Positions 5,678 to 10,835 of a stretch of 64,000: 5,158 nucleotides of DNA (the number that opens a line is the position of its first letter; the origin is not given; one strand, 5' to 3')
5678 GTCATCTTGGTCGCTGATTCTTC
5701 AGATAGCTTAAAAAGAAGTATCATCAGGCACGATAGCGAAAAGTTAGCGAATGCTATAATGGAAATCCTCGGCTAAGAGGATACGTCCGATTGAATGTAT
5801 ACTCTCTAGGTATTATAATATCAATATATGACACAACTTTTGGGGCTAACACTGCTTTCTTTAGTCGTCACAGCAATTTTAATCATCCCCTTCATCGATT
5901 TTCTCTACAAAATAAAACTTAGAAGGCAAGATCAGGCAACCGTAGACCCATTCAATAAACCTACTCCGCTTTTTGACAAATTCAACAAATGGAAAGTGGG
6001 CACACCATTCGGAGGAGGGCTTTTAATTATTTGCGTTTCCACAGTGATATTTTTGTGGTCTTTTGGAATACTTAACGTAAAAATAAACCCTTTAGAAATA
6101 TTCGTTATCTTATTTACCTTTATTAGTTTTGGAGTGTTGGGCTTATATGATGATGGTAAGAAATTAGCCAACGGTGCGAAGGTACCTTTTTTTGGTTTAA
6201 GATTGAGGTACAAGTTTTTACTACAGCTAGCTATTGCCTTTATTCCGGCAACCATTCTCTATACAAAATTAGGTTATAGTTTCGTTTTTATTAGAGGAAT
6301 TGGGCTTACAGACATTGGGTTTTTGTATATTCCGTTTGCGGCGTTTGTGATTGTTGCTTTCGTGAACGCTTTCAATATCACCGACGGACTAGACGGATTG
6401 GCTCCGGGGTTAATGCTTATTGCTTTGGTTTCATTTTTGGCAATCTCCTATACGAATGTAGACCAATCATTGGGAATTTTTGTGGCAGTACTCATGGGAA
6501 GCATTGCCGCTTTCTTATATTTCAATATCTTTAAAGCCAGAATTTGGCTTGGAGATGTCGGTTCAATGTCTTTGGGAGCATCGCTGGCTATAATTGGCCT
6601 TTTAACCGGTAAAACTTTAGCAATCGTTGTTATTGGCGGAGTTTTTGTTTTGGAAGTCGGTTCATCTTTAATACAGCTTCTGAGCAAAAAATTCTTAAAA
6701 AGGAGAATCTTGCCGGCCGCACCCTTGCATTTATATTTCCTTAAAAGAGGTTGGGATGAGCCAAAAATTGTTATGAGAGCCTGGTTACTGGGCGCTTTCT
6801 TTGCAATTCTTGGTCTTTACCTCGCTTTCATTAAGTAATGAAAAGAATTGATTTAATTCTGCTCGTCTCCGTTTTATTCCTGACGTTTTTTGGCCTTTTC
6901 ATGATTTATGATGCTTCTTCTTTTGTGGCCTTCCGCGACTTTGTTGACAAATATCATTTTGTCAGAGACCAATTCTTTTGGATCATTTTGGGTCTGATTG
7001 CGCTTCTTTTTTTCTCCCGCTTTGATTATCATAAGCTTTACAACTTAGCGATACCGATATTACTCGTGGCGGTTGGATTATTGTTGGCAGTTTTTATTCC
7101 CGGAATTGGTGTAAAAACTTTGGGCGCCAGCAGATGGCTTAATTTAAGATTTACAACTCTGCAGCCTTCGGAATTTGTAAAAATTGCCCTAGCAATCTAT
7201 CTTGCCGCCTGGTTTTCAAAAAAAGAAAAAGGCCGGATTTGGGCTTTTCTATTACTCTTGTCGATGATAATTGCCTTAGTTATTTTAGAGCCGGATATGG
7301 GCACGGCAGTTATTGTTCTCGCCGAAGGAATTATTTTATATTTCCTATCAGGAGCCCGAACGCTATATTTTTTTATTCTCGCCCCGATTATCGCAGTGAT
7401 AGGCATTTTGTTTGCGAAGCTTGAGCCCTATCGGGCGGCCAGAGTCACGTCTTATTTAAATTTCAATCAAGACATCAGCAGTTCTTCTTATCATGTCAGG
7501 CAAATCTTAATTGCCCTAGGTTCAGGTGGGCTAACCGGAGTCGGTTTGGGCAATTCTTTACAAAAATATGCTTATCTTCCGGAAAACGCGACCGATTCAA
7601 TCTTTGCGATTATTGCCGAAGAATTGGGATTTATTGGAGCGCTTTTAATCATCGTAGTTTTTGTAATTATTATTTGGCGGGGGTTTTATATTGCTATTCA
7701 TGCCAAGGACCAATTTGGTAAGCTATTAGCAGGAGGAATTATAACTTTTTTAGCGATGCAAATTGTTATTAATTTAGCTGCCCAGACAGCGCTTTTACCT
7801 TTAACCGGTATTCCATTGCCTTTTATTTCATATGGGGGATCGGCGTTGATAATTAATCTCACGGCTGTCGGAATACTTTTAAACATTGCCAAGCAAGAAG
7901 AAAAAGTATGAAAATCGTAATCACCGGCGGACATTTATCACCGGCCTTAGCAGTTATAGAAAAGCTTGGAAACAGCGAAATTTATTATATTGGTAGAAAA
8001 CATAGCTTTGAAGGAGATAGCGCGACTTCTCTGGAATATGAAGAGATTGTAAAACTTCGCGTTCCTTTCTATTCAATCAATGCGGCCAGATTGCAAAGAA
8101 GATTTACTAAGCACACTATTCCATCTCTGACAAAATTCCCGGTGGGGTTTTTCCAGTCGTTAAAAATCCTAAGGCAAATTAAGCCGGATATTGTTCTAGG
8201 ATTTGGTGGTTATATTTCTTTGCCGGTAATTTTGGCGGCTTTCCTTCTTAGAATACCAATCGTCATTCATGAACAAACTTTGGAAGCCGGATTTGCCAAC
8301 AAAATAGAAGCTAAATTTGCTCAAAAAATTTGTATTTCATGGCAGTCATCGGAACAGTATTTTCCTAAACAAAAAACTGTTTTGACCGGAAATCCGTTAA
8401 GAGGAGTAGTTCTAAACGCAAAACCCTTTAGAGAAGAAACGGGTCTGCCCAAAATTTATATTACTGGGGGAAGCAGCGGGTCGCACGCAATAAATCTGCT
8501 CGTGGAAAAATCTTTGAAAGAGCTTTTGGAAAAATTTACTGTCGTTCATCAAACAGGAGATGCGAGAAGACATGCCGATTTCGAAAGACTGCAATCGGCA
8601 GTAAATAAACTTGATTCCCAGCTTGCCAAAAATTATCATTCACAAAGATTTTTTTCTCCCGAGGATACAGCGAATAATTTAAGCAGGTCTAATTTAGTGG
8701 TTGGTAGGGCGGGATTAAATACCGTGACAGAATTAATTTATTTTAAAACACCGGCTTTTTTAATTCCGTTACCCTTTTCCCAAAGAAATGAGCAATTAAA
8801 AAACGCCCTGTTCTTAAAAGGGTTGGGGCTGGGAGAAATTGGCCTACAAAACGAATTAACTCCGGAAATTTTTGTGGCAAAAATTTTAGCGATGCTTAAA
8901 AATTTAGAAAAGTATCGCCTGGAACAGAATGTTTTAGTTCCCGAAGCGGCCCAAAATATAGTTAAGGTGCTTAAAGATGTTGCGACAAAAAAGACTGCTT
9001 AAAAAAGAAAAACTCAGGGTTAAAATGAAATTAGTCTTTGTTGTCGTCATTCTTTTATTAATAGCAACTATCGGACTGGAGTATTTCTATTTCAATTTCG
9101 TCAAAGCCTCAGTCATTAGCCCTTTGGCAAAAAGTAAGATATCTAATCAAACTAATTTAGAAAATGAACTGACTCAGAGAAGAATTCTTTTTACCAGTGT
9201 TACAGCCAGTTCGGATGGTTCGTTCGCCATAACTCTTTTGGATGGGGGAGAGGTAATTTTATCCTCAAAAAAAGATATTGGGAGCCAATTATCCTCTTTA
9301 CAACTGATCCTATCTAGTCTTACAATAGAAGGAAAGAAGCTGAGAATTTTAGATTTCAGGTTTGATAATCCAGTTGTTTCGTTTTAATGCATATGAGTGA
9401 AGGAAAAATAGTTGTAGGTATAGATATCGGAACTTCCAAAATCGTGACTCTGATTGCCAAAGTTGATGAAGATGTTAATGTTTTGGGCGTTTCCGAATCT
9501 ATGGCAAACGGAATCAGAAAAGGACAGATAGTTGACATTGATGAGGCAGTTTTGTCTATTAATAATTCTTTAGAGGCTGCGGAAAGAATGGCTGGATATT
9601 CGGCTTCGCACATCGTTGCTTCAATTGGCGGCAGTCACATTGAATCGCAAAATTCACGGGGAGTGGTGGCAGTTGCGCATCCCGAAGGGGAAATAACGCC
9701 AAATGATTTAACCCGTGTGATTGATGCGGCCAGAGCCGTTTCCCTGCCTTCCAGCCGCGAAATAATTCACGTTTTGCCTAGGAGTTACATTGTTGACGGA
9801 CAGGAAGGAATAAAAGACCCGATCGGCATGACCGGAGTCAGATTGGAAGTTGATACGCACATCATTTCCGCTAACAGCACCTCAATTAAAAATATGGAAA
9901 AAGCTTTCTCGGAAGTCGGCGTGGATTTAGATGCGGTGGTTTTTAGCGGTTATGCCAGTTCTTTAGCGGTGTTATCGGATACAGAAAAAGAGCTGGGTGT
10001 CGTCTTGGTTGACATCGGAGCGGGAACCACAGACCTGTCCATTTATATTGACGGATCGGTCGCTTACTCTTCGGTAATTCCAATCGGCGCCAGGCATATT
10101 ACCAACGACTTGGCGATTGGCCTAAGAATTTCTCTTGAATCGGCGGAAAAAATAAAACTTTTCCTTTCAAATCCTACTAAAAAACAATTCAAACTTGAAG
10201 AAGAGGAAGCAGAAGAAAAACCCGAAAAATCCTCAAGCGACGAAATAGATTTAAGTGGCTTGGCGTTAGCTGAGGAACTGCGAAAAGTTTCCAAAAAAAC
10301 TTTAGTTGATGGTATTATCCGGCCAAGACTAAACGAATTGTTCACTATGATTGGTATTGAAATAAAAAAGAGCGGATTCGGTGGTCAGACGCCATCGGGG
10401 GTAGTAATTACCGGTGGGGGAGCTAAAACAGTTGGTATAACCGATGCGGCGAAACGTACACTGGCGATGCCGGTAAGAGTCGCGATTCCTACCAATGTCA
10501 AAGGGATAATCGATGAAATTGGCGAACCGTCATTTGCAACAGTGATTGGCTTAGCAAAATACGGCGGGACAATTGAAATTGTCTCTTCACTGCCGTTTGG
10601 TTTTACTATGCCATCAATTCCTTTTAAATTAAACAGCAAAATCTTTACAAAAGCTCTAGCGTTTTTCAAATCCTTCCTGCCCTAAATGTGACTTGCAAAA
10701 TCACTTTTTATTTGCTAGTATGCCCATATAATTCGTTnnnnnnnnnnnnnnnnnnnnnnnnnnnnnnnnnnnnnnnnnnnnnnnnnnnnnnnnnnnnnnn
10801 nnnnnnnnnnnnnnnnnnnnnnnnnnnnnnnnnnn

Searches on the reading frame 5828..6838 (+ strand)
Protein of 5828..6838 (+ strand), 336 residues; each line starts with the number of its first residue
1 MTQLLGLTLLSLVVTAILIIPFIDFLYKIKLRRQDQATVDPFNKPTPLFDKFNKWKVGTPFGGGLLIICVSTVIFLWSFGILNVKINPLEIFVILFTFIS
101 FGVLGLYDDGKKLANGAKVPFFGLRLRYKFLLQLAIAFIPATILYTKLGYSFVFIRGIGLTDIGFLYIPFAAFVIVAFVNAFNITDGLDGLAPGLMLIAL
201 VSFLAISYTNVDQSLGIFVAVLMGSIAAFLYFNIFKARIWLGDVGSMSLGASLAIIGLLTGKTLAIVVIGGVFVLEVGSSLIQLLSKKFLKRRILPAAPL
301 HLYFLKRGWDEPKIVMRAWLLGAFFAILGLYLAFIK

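Call 17: search_protein_families(library=pfam, proteins=[window:5828-6838:+], max_evalue=0.0001)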
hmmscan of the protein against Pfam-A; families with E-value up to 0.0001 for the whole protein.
window:5828-6838:+ (336 aa): 1 family
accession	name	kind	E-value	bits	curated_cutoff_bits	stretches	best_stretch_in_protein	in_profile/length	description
PF00953.26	Glycos_transf_4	-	2.7e-30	105.9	27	1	92-259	2-158/160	Glycosyl transferase family 4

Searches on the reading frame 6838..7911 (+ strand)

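Call 17: search_protein_families(library=pfam, proteins=[window:6838-7911:+], max_evalue=0.0001)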
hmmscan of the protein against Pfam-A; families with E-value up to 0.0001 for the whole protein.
window:6838-7911:+ (357 aa): 1 family
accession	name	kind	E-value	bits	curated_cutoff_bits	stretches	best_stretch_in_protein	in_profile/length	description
PF01098.24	FTSW_RODA_SPOVE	-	6.1e-99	331.8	26.4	1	9-355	5-355/356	Cell cycle protein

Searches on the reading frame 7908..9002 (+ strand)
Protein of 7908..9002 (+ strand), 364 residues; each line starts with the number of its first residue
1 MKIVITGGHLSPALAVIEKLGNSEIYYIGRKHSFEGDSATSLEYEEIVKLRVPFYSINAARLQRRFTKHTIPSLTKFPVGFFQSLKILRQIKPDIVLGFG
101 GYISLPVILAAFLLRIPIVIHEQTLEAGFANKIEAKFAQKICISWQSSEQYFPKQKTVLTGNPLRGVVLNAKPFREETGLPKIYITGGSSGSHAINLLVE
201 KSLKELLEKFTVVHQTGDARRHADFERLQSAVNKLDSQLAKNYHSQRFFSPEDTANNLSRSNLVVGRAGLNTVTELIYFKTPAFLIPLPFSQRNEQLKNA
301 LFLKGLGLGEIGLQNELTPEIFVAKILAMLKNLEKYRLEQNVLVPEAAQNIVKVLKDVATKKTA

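Call 17: search_protein_families(library=pfam, proteins=[window:7908-9002:+], max_evalue=0.0001)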
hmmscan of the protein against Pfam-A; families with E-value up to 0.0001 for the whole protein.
window:7908-9002:+ (364 aa): 3 families
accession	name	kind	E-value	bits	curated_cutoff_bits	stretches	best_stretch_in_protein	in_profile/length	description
PF03033.26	Glyco_transf_28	-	4.5e-27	95.2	26.2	1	6-142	8-138/139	Glycosyltransferase family 28 N-terminal domain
PF04101.22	Glyco_tran_28_C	-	1.6e-25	90.5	22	1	183-336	2-147/166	Glycosyltransferase family 28 C-terminal domain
PF13528.12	Glyco_trans_1_3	-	3.7e-05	23.5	25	0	246-320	240-312/322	Glycosyl transferase family 1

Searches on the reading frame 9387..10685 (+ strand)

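Call 17: search_protein_families(library=pfam, proteins=[window:9387-10685:+], max_evalue=0.0001)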
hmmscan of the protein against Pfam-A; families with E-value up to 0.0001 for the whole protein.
window:9387-10685:+ (432 aa): 5 families
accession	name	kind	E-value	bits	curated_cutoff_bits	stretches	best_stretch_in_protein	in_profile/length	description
PF14450.12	FtsA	-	1.2e-36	126.4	31.8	2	206-388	1-127/127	Cell division protein FtsA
PF02491.25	SHS2_FTSA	-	7.2e-33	113.2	25.4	1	82-160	1-78/79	SHS2 domain inserted in FTSA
PF11104.14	PilM_2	-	2.8e-08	33.5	27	1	184-263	155-240/340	Type IV pilus assembly protein PilM;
PF06723.19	MreB_Mbl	-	6.4e-07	28.9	27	1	185-366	127-304/327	MreB/Mbl protein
PF06277.17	EutA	-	9.7e-05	21.9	27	0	178-242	120-182/475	Ethanolamine utilisation protein EutA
